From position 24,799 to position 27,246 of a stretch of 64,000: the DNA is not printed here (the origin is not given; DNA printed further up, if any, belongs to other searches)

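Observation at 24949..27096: Solitary non-flagellar T3SS export-gate gene (sctV) with no other sct genes in the flanking ~20 kb, next to PP2C phosphatase and flotillin genes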

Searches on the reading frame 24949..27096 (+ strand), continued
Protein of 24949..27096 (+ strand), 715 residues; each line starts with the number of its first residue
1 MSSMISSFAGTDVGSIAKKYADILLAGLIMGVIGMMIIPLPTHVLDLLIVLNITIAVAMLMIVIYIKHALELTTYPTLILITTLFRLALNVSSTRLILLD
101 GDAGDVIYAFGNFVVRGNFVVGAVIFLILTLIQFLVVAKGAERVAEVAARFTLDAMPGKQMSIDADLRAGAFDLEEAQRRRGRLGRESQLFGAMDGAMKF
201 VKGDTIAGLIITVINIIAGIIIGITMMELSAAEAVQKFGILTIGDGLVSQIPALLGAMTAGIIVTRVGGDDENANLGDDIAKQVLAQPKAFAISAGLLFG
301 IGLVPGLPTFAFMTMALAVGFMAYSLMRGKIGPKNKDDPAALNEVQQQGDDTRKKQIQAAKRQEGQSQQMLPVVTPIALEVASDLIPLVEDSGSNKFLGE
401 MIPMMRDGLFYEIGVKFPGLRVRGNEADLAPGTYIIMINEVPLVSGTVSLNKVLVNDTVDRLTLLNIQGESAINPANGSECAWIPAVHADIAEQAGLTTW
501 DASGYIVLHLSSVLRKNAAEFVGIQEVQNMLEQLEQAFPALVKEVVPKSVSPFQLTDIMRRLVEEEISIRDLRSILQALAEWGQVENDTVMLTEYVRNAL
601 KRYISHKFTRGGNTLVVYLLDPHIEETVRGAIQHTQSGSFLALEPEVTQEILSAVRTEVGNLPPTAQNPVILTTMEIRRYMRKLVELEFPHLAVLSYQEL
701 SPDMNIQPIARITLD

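Call 27: find_homologous_proteins(query=L003:5192-6397:+, max_evalue=1e-20)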
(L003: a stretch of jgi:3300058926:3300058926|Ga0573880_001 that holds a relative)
Query L003:5192-6397:+ (402 aa): 4512 proteins with E <= 1e-20 among 8000 candidates; the best 120 are listed.
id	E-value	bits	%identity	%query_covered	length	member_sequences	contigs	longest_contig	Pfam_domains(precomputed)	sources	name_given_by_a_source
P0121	1.2e-261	885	100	100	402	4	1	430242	PF01312.25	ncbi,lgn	ncbi:MAG: EscU/YscU/HrcU family type III secretion system export apparatus switch protein [Deltaprot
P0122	1.3e-249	846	95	100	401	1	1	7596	PF01312.25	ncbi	-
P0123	4.1e-248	841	94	100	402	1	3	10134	PF01312.25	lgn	-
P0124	2.5e-230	782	88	100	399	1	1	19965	PF01312.25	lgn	-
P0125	2.1e-229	779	87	100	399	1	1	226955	PF01312.25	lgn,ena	-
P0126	2.9e-211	719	84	93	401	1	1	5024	PF01312.25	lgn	-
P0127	4.7e-211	719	84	93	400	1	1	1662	PF01312.25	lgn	-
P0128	6.3e-211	718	84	93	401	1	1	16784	PF01312.25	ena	-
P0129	7.7e-211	718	84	93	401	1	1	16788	PF01312.25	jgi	-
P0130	9.4e-211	718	83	93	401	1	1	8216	PF01312.25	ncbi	-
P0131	1.0e-210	718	82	98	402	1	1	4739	PF01312.25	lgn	-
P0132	9.4e-206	701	80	98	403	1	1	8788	PF01312.25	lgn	-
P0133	7.9e-204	695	81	93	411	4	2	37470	PF01312.25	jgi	jgi:flagellar biosynthetic protein FlhB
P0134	1.5e-203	694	78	100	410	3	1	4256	PF01312.25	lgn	-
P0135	2.7e-203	693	79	100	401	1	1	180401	PF01312.25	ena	-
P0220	2.5e-110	387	53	87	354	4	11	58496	PF01312.25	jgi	jgi:flagellar biosynthetic protein FlhB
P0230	1.8e-106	374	50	89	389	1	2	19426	PF01312.25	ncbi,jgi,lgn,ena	jgi:flagellar biosynthetic protein FlhB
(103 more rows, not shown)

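Call 28: find_encoding_contigs(protein=P0230, flank=10000, max_places=4)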
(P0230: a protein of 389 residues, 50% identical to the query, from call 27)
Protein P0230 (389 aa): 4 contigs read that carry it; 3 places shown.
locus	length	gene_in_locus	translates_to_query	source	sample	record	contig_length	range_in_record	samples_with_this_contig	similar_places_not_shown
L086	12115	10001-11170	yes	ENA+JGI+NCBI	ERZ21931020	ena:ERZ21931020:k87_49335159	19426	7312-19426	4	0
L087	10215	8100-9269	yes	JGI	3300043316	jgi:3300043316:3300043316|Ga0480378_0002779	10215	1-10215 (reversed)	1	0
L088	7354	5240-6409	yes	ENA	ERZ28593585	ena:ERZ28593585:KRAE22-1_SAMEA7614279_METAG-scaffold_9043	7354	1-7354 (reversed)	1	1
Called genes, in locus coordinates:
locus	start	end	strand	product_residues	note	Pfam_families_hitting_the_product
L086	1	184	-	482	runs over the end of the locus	PF00171:Aldedh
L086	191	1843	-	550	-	PF06418:CTP_synth_N, PF00117:GATase, PF07722:Peptidase_C26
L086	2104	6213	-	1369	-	PF13191:AAA_16, PF13424:TPR_12 (weak), PF17874:TPR_MalT (weak), PF13424:TPR_12, PF00158:Sigma54_activat, PF13191:AAA_16 (weak), PF14532:Sigma54_activ_2, PF25601:AAA_lid_14, +9 more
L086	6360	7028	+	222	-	-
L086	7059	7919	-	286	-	PF00753:Lactamase_B, PF12706:Lactamase_B_2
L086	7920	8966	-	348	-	-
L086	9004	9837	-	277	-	-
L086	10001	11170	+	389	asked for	PF01312:Bac_export_2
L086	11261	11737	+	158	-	-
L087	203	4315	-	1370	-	PF13191:AAA_16, PF13424:TPR_12 (weak), PF17874:TPR_MalT (weak), PF13424:TPR_12, PF00158:Sigma54_activat, PF13191:AAA_16 (weak), PF14532:Sigma54_activ_2, PF25601:AAA_lid_14, +9 more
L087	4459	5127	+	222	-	-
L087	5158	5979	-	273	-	PF00753:Lactamase_B, PF12706:Lactamase_B_2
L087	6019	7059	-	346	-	-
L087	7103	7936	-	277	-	-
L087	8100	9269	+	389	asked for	PF01312:Bac_export_2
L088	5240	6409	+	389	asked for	PF01312:Bac_export_2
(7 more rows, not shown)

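Call 29: find_encoding_contigs(protein=P0220, flank=10000, max_places=3)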
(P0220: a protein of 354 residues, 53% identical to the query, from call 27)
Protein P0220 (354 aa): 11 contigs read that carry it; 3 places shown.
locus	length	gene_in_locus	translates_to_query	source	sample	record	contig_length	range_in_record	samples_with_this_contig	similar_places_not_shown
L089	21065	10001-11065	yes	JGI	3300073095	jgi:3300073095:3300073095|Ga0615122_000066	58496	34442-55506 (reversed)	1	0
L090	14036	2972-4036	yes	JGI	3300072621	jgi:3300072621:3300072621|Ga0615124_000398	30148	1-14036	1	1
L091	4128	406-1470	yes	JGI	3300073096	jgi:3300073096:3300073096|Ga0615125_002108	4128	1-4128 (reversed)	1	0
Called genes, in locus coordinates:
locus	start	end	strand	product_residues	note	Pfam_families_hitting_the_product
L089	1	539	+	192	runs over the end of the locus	PF04350:PilO, PF10741:T2SSM_b (weak)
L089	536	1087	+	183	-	PF04351:PilP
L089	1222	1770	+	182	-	PF04351:PilP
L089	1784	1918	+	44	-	-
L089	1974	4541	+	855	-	PF11741:AMIN (weak), PF24837:AMIN-like (faint), PF11741:AMIN (weak), PF21305:type_II_gspD_N0 (weak), PF07660:STN, PF03958:Secretin_N, PF00263:Secretin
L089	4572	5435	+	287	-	-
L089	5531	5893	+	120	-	-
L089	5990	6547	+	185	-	PF08207:EFP_N, PF01132:EFP, PF09285:Elong-fact-P_C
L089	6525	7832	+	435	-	-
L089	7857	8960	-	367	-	-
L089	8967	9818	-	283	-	-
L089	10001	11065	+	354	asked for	PF01312:Bac_export_2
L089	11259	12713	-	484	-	-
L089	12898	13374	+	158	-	-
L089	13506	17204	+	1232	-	PF16078:2-oxogl_dehyd_N, PF00198:2-oxoacid_dh, PF00676:E1_dh, PF02779:Transket_pyr, PF16870:OxoGdeHyase_C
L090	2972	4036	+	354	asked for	PF01312:Bac_export_2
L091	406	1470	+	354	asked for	PF01312:Bac_export_2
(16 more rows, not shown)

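Call 34: find_homologous_proteins(query=P0230, max_evalue=1e-30)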
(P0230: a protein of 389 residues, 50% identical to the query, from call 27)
Query P0230 (389 aa): 3373 proteins with E <= 1e-30 among 8000 candidates; the best 120 are listed.
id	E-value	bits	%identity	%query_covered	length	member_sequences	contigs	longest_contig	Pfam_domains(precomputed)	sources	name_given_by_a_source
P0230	6.6e-249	843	100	100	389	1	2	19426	PF01312.25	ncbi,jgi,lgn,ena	jgi:flagellar biosynthetic protein FlhB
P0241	1.3e-221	753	91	100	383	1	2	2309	PF01312.25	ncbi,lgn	-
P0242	2.6e-209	713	86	93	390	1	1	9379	PF01312.25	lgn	-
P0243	1.6e-207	707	86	93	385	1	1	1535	PF01312.25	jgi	jgi:flagellar biosynthesis protein FlhB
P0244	1.6e-206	704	84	98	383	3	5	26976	PF01312.25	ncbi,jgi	jgi:flagellar biosynthetic protein FlhB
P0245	8.4e-206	701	82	100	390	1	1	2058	PF01312.25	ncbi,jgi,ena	jgi:flagellar biosynthetic protein FlhB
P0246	1.1e-205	701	83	100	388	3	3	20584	PF01312.25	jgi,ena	jgi:flagellar biosynthetic protein FlhB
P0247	4.2e-205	699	83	98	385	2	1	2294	PF01312.25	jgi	jgi:flagellar biosynthetic protein FlhB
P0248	8.3e-205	698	82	100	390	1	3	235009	PF01312.25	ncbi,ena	-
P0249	1.2e-204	697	84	96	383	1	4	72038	PF01312.25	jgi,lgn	jgi:flagellar biosynthetic protein FlhB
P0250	1.3e-204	697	82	100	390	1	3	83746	PF01312.25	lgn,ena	-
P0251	1.1e-203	694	82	100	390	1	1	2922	PF01312.25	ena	-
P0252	9.6e-203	691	85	93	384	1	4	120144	PF01312.25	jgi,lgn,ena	-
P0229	7.9e-201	685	80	100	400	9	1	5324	PF01312.25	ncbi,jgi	jgi:flagellar biosynthetic protein FlhB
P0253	1.1e-200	684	85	93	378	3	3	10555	PF01312.25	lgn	-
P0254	2.8e-200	683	80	97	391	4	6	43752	PF01312.25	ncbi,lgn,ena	-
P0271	3.7e-187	640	75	100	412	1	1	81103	PF01312.25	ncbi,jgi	jgi:flagellar biosynthetic protein FlhB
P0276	6.2e-184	629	75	99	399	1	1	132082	PF01312.25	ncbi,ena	-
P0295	7.8e-172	589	71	97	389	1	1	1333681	PF01312.25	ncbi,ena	-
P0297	1.4e-170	585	68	100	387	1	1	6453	PF01312.25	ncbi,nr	ncbi:MAG: EscU/YscU/HrcU family type III secretion system export apparatus switch protein [Deltaprot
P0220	7.4e-156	537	67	90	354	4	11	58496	PF01312.25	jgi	jgi:flagellar biosynthetic protein FlhB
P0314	5.3e-153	528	68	90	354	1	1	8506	PF01312.25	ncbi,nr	ncbi:MAG: EscU/YscU/HrcU family type III secretion system export apparatus switch protein [Deltaprot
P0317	2.6e-151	522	65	90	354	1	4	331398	PF01312.25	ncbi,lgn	-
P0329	2.4e-138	479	61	91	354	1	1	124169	PF01312.25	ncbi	ncbi:MAG: type III secretion system export apparatus subunit SctU [Pseudomonadota bacterium]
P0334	1.5e-135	470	60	91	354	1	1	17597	PF01312.25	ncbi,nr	ncbi:MAG: type III secretion system export apparatus subunit SctU [Deltaproteobacteria bacterium]|nr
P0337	2.4e-132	460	59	90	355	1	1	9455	PF01312.25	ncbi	ncbi:MAG: EscU/YscU/HrcU family type III secretion system export apparatus switch protein [Myxococco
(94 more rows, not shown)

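Call 35: find_encoding_contigs(protein=P0317, flank=10000, max_places=4)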
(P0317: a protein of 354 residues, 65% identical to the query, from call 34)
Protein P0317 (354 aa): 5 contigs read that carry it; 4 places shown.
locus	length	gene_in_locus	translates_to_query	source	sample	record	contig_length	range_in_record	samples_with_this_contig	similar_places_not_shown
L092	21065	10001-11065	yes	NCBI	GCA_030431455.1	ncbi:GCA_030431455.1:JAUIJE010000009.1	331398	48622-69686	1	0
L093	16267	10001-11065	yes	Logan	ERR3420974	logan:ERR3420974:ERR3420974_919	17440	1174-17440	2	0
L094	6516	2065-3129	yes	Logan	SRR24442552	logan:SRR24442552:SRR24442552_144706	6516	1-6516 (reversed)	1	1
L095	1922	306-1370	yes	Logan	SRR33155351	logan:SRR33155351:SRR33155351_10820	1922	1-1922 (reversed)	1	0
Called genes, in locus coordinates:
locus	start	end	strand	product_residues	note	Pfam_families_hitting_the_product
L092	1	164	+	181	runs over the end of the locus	PF05137:PilN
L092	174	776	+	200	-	PF04612:T2SSM (faint), PF04350:PilO, PF10741:T2SSM_b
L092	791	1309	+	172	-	PF04351:PilP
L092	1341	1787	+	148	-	-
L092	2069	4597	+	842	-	PF11741:AMIN, PF07660:STN, PF21305:type_II_gspD_N0, PF03958:Secretin_N, PF00263:Secretin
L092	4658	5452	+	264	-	-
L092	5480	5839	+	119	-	-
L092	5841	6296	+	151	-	PF01220:DHquinase_II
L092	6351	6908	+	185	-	PF08207:EFP_N, PF01132:EFP, PF09285:Elong-fact-P_C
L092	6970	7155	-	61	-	-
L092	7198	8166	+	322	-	PF09243:Rsm22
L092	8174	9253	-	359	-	-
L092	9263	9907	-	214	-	-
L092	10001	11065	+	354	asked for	PF01312:Bac_export_2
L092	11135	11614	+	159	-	-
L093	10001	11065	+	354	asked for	PF01312:Bac_export_2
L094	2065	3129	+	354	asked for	PF01312:Bac_export_2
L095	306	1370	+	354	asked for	PF01312:Bac_export_2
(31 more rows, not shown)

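Call 36: find_encoding_contigs(protein=P0254, flank=10000, max_places=4)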
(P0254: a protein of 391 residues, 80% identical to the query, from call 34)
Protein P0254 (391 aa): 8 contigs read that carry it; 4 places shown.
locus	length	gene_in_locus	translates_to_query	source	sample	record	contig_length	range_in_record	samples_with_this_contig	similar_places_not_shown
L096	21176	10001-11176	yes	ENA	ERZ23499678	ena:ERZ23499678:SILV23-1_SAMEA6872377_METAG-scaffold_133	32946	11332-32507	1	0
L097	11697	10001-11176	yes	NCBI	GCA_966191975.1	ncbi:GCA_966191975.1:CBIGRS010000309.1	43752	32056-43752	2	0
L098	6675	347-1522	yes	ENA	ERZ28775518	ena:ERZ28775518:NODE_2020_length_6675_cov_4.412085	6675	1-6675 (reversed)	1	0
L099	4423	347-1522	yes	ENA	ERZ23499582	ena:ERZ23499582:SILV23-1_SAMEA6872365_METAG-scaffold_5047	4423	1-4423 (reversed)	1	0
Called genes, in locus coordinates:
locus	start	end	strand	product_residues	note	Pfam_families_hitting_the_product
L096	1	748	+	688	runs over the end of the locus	PF08298:AAA_PrkA, PF06798:PrkA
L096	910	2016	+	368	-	PF04285:DUF444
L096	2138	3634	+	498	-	PF04293:SpoVR, PF24755:SpoVR_C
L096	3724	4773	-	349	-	PF03706:LPG_synthase_TM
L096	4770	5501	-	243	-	PF19567:CpsB_CapC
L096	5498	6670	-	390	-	-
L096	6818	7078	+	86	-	PF05768:Glrx-like, PF00462:Glutaredoxin, PF13417:GST_N_3 (weak), PF13409:GST_N_2 (weak)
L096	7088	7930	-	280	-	PF00753:Lactamase_B, PF12706:Lactamase_B_2 (weak)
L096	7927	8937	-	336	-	-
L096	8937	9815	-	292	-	-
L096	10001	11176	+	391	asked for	PF01312:Bac_export_2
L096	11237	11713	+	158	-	-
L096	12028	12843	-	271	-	PF23023:Anti-Pycsar_Apyc1 (weak), PF02112:PDEase_II (weak), PF12706:Lactamase_B_2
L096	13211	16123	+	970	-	PF00176:SNF2-rel_dom, PF00270:DEAD (weak), PF04851:ResIII, PF00271:Helicase_C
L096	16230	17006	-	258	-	-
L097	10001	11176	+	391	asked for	PF01312:Bac_export_2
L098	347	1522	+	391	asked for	PF01312:Bac_export_2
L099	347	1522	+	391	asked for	PF01312:Bac_export_2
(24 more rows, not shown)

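Call 38: find_encoding_contigs(protein=P0009, flank=10000, max_places=1)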
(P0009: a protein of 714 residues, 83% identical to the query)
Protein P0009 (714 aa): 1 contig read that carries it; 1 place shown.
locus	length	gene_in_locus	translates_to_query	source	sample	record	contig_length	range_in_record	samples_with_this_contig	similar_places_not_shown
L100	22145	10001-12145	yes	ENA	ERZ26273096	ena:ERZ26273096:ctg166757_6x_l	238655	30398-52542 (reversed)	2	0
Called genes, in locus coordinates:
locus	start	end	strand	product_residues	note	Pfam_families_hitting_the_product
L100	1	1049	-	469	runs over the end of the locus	PF19425:Csd3_N2 (faint), PF01551:Peptidase_M23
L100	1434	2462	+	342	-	PF01118:Semialdhyde_dh, PF02774:Semialdhyde_dhC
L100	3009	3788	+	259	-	-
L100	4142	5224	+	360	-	-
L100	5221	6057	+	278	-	-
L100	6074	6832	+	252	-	PF01416:PseudoU_synth_1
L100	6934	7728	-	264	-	PF00072:Response_reg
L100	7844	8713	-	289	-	PF04542:Sigma70_r2, PF04545:Sigma70_r4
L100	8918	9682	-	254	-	PF00481:PP2C (weak), PF13672:PP2C_2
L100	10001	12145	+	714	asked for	PF00771:FHIPEP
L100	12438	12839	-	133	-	PF00380:Ribosomal_S9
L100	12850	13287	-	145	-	PF00572:Ribosomal_L13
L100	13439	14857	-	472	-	PF00072:Response_reg, PF00158:Sigma54_activat, PF14532:Sigma54_activ_2, PF07728:AAA_5 (weak), PF25601:AAA_lid_14, PF02954:HTH_8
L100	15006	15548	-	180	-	PF00571:CBS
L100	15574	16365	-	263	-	PF00990:GGDEF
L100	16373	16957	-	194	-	PF00571:CBS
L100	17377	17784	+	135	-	PF00011:HSP20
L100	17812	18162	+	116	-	PF00011:HSP20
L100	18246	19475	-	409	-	PF00764:Arginosuc_synth, PF20979:Arginosuc_syn_C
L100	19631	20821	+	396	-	PF00072:Response_reg, PF00563:EAL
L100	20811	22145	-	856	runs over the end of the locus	PF00675:Peptidase_M16, PF05193:Peptidase_M16_C, PF00675:Peptidase_M16, PF05193:Peptidase_M16_C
